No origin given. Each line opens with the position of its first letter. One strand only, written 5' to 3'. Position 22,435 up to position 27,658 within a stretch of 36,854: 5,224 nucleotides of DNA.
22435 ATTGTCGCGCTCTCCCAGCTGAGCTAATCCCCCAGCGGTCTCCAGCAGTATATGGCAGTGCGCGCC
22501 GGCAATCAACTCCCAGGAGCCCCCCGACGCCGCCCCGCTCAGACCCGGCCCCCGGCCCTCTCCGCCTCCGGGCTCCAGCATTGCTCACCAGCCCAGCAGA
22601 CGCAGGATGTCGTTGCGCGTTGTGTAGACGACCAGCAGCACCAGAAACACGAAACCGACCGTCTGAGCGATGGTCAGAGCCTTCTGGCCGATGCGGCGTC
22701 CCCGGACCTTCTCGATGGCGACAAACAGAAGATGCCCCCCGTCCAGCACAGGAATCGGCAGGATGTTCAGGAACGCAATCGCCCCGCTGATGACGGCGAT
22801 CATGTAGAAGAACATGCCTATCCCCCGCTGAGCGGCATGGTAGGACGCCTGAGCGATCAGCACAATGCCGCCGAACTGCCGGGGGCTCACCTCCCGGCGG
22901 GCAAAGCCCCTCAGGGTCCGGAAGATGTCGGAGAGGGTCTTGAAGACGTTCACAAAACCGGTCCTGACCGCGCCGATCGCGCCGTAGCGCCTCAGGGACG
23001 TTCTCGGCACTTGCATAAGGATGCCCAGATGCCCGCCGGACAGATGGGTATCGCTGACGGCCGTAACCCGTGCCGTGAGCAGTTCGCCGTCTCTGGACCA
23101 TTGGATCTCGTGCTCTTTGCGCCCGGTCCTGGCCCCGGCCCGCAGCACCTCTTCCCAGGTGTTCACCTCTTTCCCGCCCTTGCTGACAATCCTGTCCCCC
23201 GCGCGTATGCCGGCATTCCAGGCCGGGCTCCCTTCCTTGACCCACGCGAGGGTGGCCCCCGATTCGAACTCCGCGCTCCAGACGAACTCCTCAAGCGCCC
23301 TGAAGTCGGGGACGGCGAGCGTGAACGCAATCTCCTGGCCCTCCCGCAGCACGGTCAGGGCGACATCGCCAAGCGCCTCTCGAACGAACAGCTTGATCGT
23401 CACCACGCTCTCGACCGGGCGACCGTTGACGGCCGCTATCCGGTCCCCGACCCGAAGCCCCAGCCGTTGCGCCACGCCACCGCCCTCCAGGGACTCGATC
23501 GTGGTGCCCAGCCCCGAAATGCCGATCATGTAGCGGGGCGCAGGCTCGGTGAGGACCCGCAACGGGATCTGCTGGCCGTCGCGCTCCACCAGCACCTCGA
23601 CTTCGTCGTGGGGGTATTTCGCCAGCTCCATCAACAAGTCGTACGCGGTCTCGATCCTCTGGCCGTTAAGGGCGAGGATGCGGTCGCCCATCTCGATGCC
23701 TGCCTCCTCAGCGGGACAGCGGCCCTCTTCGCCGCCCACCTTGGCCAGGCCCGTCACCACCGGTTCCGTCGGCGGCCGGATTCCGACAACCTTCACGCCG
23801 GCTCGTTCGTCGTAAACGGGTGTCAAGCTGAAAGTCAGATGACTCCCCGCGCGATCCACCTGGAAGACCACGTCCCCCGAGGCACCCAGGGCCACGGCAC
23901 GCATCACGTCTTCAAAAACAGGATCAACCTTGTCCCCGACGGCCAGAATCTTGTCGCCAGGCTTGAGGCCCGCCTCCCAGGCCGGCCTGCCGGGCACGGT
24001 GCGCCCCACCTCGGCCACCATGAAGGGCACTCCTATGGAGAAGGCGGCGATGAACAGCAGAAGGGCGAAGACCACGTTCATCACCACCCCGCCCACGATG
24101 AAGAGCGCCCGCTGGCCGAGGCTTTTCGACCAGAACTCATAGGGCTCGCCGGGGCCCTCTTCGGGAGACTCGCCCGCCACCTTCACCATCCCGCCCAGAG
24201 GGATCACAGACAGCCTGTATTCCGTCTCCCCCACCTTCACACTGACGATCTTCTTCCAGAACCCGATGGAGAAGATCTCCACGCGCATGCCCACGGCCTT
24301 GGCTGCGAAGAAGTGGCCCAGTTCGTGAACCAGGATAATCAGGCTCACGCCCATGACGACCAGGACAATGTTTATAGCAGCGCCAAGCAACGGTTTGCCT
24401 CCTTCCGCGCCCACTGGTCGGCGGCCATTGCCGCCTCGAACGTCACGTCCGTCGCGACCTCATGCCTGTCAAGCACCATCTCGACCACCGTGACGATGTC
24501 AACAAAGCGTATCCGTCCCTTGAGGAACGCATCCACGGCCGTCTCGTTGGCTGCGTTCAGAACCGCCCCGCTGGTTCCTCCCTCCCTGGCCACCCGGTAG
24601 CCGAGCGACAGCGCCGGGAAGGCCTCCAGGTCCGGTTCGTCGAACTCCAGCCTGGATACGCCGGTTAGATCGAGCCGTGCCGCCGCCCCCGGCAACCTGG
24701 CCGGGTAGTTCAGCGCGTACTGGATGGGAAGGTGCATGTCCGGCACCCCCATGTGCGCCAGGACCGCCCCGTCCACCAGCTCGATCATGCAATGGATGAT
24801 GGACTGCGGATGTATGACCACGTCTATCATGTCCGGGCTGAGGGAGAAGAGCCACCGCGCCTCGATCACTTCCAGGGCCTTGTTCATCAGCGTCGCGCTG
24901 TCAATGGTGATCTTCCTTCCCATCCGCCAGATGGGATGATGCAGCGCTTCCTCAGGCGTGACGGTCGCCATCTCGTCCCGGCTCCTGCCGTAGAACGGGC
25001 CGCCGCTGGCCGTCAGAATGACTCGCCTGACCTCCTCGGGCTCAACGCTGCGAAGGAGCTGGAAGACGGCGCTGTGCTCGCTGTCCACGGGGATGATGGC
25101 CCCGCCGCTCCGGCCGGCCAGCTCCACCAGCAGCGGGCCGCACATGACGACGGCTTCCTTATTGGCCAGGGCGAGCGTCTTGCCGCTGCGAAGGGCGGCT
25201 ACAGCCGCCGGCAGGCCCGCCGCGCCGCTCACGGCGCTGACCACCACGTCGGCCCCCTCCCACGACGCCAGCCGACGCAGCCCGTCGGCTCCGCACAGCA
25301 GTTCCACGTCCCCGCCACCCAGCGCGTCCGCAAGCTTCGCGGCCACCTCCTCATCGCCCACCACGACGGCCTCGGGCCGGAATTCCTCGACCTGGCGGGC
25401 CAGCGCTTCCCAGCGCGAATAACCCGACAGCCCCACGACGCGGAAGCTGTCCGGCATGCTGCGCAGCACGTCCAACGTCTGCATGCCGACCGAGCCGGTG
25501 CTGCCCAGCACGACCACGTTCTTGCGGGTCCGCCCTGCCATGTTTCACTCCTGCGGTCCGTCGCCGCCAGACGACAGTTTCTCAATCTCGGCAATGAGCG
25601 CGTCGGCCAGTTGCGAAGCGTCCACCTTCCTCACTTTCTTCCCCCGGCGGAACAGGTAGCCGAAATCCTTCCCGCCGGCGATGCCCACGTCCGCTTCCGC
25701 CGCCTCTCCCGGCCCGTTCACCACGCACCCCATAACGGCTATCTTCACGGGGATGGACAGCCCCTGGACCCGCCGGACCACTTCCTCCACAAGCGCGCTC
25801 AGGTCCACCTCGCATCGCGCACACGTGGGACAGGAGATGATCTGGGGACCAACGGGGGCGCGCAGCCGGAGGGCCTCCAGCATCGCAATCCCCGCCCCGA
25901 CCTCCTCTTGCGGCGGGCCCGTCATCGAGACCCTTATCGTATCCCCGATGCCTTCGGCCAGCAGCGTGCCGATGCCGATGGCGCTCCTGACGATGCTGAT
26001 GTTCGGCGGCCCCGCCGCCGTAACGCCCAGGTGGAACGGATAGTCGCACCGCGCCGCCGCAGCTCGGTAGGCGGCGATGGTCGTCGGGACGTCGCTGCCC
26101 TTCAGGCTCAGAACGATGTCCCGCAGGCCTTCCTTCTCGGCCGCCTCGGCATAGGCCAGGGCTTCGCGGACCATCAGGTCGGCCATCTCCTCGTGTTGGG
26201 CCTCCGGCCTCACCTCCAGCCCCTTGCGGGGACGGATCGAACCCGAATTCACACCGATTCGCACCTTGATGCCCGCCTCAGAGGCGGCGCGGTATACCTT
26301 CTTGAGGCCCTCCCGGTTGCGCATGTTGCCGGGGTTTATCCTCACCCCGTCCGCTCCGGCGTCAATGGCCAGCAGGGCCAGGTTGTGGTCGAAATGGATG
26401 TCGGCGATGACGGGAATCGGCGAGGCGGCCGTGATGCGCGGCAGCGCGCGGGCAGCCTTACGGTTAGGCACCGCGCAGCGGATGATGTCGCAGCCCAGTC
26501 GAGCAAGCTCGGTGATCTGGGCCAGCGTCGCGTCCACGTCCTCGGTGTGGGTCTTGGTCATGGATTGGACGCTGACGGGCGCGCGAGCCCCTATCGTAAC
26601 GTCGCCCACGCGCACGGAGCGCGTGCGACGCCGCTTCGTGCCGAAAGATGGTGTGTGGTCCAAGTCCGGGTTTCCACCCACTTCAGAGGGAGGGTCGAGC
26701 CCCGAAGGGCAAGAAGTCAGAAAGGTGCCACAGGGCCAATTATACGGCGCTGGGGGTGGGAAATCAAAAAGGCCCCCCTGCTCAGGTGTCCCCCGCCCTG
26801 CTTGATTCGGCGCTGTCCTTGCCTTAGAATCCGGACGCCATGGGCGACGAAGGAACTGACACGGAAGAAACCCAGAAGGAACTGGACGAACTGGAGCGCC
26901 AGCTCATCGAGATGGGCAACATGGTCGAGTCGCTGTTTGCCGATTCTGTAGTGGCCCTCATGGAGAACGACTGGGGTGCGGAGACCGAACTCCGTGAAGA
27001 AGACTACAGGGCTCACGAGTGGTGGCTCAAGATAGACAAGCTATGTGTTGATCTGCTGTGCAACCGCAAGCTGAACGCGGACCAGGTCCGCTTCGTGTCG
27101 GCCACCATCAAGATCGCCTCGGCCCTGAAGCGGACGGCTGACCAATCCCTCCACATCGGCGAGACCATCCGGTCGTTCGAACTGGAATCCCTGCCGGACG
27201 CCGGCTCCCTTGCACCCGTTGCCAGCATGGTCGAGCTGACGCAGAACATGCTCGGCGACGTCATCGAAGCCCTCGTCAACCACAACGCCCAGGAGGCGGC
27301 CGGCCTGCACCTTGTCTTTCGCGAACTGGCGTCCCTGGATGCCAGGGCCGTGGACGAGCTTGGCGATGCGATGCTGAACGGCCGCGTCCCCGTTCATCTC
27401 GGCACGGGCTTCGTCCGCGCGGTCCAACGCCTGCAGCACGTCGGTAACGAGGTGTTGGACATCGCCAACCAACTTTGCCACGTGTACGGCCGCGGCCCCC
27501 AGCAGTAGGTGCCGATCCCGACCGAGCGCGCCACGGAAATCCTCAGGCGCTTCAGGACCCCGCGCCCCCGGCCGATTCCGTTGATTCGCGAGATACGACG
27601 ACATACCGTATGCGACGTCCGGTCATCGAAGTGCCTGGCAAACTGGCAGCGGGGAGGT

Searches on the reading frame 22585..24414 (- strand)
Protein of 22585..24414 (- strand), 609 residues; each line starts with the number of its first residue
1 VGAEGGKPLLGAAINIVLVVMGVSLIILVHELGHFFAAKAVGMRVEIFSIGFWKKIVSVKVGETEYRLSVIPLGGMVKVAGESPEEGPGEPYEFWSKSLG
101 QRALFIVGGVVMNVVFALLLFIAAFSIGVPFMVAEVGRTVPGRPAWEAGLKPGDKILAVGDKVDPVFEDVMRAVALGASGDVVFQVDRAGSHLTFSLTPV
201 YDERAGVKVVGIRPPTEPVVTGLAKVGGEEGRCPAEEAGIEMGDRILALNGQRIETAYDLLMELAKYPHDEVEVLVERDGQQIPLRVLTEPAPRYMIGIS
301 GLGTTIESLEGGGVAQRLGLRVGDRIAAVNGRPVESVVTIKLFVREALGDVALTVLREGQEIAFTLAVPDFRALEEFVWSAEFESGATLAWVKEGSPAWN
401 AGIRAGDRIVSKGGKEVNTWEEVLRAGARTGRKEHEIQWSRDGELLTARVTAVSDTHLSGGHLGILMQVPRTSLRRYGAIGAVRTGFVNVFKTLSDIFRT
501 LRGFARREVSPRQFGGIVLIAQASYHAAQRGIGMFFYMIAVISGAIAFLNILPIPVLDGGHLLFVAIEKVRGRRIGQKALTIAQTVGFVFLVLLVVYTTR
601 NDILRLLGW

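Call 61: search_protein_families(library=pfam, proteins=[window:22585-24414:-], max_evalue=0.001)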
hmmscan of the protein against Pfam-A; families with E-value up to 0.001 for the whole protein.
window:22585-24414:- (609 aa): 6 families
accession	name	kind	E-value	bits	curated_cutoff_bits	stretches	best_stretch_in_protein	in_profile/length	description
PF02163.28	Peptidase_M50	-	2.4e-54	184.4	27.2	1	20-594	3-221/221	Peptidase family M50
PF17820.7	PDZ_6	-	3e-35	120.2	27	4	390-430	3-43/54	PDZ domain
PF13180.12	PDZ_2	-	1e-27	96.7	27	2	385-451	12-79/80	PDZ domain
PF00595.29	PDZ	-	2.9e-24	85.7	23.2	1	303-355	26-80/81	PDZ domain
PF14685.13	PDZ_Tricorn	-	1.1e-09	38.6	25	0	230-281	28-81/88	Tricorn protease PDZ domain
PF21558.3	Pept_S41_N_bact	-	1.1e-09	38.5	27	0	307-336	7-36/87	Bacteroidetes, Peptidase, S41 family, N-terminal domain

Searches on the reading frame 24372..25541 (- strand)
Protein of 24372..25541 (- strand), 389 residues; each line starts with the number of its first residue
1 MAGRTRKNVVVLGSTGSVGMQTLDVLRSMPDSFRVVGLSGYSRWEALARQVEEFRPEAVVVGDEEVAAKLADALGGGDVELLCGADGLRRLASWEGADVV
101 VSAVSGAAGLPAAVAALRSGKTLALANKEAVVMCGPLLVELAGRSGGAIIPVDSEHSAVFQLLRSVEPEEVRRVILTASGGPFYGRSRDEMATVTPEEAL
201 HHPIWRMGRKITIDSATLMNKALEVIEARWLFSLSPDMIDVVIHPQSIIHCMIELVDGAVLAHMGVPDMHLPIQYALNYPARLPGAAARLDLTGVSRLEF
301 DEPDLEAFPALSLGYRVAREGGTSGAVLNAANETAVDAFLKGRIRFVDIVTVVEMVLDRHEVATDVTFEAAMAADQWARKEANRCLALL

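Call 61: search_protein_families(library=pfam, proteins=[window:24372-25541:-], max_evalue=0.001)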
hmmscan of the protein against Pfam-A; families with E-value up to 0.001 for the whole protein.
window:24372-25541:- (389 aa): 3 families
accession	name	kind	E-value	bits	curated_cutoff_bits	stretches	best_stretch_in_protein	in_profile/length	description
PF13288.12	DXPR_C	-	2.4e-40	137.9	27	1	264-380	1-114/115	DXP reductoisomerase C-terminal domain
PF02670.22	DXP_reductoisom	-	7.6e-40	137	21.7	1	9-135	1-129/129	1-deoxy-D-xylulose 5-phosphate reductoisomerase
PF08436.17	DXP_redisom_C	-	2.5e-39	133.7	26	1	149-232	1-84/84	1-deoxy-D-xylulose 5-phosphate reductoisomerase C-terminal domain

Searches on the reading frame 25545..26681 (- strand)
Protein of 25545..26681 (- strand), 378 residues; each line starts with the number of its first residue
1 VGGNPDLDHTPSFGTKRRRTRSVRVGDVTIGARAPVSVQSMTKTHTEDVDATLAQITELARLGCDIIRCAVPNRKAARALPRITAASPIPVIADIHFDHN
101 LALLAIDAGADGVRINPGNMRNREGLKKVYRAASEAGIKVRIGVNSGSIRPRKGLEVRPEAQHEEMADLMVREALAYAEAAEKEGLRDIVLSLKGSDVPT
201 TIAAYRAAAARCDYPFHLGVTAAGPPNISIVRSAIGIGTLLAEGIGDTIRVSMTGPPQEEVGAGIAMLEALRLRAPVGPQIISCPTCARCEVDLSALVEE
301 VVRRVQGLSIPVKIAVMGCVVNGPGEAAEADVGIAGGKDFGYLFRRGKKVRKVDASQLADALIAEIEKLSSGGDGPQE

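Call 61: search_protein_families(library=pfam, proteins=[window:25545-26681:-], max_evalue=0.001)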
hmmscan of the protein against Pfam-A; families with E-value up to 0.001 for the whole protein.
window:25545-26681:- (378 aa): 1 family
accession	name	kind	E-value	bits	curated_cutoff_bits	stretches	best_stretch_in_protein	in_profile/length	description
PF04551.19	GcpE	-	3.5e-128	427.9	32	1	20-368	1-343/343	GcpE protein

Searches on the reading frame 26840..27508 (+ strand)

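Call 61: search_protein_families(library=pfam, proteins=[window:26840-27508:+], max_evalue=0.001)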
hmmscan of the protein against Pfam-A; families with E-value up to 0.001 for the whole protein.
window:26840-27508:+ (222 aa): 1 family
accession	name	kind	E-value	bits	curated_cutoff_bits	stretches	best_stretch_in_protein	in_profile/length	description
PF01895.24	PhoU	-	8.7e-18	64.9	23.5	2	22-109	1-88/89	PhoU domain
